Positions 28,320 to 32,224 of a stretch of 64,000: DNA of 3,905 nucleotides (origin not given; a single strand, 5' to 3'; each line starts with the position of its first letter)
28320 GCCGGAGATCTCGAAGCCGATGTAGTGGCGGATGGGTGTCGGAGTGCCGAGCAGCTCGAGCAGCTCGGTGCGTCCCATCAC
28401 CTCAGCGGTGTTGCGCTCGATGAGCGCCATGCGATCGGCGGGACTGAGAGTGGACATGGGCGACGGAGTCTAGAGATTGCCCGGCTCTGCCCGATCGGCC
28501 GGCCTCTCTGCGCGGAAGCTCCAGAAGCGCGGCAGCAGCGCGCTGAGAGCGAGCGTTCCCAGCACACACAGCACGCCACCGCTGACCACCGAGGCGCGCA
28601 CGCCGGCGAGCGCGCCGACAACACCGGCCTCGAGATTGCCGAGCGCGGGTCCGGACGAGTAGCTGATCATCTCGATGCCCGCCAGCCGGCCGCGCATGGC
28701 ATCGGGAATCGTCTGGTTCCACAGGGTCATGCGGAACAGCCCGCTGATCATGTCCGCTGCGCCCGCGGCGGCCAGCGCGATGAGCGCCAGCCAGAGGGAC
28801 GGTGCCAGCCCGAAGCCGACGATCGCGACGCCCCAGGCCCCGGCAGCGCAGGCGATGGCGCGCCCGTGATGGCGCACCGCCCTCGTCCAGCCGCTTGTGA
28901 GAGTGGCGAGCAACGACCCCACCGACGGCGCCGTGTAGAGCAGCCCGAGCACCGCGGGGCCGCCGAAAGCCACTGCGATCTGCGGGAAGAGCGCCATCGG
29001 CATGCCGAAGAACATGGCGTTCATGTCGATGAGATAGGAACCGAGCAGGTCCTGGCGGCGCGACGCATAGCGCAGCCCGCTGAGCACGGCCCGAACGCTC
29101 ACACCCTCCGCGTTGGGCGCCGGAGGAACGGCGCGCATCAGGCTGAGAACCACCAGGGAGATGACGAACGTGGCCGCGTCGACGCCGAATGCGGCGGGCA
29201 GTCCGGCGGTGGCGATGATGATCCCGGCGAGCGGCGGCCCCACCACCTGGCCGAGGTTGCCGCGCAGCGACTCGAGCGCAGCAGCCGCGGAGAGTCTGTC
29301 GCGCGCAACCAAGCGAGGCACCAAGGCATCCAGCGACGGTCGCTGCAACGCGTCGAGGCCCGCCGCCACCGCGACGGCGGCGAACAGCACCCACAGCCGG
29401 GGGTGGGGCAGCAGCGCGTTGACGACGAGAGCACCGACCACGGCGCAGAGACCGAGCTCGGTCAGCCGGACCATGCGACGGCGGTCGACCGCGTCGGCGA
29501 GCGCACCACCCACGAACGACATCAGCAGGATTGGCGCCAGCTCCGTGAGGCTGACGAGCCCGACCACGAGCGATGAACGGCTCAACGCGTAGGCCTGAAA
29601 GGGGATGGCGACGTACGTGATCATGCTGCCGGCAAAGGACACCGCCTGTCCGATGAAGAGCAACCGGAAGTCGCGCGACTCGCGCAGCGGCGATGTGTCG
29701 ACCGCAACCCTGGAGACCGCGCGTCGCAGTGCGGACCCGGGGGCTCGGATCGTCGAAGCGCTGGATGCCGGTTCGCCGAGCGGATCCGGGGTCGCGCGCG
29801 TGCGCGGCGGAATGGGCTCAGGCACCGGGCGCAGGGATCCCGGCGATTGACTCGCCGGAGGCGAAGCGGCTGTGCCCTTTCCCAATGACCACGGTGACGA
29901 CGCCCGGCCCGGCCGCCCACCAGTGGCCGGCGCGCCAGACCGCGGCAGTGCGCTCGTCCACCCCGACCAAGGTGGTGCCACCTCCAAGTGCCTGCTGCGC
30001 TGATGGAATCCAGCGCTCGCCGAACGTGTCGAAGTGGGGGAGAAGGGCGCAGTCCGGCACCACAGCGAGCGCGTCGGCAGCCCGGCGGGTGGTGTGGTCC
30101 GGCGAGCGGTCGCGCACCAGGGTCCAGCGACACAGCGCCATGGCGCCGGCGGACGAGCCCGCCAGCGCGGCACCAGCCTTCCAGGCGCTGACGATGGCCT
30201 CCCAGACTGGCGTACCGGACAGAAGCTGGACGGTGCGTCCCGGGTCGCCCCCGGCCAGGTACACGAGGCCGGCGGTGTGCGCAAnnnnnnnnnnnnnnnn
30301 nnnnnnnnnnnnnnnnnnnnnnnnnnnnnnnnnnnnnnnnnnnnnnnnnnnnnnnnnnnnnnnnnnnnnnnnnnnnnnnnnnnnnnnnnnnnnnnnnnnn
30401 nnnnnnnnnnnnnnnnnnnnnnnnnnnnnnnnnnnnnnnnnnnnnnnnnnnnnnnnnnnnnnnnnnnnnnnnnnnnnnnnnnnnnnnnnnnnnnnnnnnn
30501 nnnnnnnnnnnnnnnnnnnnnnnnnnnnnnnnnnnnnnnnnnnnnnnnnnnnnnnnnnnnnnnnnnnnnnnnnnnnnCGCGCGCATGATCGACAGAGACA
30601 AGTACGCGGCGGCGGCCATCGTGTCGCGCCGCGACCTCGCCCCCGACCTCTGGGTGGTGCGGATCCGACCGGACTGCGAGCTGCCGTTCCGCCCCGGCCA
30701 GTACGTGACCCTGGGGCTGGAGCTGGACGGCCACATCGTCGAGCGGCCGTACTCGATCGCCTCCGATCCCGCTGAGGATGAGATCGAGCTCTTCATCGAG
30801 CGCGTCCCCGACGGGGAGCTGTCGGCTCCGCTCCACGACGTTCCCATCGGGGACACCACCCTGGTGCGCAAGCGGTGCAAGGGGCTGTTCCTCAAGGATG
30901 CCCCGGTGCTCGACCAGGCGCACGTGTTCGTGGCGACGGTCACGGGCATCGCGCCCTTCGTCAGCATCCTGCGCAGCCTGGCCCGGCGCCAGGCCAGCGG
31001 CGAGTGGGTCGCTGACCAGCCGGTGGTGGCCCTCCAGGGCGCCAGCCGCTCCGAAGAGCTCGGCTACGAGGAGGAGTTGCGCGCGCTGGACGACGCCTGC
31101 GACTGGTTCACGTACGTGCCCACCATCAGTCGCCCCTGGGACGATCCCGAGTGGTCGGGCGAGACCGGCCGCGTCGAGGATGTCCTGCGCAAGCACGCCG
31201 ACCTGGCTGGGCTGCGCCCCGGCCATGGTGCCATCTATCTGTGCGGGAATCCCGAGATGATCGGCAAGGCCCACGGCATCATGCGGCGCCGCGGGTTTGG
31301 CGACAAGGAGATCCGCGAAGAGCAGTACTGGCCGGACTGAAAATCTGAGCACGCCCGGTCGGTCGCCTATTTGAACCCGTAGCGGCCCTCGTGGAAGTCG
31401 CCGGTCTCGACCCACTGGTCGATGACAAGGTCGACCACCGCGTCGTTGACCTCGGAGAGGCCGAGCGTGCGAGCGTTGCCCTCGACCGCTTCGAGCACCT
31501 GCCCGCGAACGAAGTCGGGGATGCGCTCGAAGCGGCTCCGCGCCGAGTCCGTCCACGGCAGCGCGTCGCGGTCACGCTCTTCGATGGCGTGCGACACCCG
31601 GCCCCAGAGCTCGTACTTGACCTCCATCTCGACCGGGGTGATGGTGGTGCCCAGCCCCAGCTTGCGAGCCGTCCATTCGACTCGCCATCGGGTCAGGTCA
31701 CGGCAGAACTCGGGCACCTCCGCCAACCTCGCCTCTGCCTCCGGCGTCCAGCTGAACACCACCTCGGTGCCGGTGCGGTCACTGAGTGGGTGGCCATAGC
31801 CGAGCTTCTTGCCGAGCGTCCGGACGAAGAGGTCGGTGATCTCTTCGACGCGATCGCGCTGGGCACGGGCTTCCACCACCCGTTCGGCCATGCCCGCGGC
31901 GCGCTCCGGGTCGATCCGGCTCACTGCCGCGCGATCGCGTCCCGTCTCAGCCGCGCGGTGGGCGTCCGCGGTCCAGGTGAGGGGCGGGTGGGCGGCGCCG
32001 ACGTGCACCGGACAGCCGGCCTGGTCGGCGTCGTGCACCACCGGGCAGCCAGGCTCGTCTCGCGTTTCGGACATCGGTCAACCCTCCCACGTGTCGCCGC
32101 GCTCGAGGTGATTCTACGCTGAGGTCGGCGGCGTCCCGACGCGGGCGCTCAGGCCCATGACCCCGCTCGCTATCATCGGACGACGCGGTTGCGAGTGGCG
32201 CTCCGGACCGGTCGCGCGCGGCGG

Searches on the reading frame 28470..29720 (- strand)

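Call 53: search_protein_families(library=pfam, proteins=[window:28470-29720:-], max_evalue=0.001)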
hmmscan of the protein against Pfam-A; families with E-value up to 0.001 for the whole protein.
window:28470-29720:- (416 aa): 2 families
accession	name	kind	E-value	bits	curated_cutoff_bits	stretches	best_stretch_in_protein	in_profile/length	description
PF05977.19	MFS_3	-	9.8e-38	130.3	27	1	10-394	5-392/524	Transmembrane secretion effector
PF07690.21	MFS_1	-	2.4e-29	102.8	33.4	2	21-224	1-204/347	Major Facilitator Superfamily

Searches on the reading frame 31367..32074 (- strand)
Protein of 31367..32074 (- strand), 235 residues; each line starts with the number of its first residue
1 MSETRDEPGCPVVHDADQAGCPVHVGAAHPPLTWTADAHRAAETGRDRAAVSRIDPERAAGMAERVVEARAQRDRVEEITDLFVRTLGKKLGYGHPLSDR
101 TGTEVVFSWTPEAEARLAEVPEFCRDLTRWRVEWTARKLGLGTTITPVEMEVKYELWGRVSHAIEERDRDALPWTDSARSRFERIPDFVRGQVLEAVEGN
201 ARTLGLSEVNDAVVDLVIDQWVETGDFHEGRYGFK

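Call 3: search_protein_families(library=pfam, proteins=[window:31367-32074:-], max_evalue=0.01)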
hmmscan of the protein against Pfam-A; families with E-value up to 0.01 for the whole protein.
window:31367-32074:- (235 aa): 1 family
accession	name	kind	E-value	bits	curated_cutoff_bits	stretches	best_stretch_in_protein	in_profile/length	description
PF08369.16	PCP_red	-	2e-15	57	32.5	2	174-215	1-42/45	Proto-chlorophyllide reductase 57 kD subunit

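Call 63: search_protein_families(library=ncbifam, proteins=[window:31367-32074:-], max_evalue=0.01)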
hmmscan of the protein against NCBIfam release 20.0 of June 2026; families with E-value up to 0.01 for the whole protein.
window:31367-32074:- (235 aa): 3 families
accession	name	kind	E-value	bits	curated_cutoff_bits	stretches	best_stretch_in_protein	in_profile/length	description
NF002789.0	PRK02910.1-3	equivalog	4.1e-11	42.4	509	2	166-214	478-526/535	ferredoxin:protochlorophyllide reductase (ATP-dependent) subunit B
TIGR01278.1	DPOR_BchB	equivalog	3.4e-10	39.4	490.35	2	171-213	461-503/512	ferredoxin:protochlorophyllide reductase (ATP-dependent) subunit B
NF002790.0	PRK02910.1-4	equivalog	3.8e-07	29.2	912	1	164-214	471-521/530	ferredoxin:protochlorophyllide reductase (ATP-dependent) subunit B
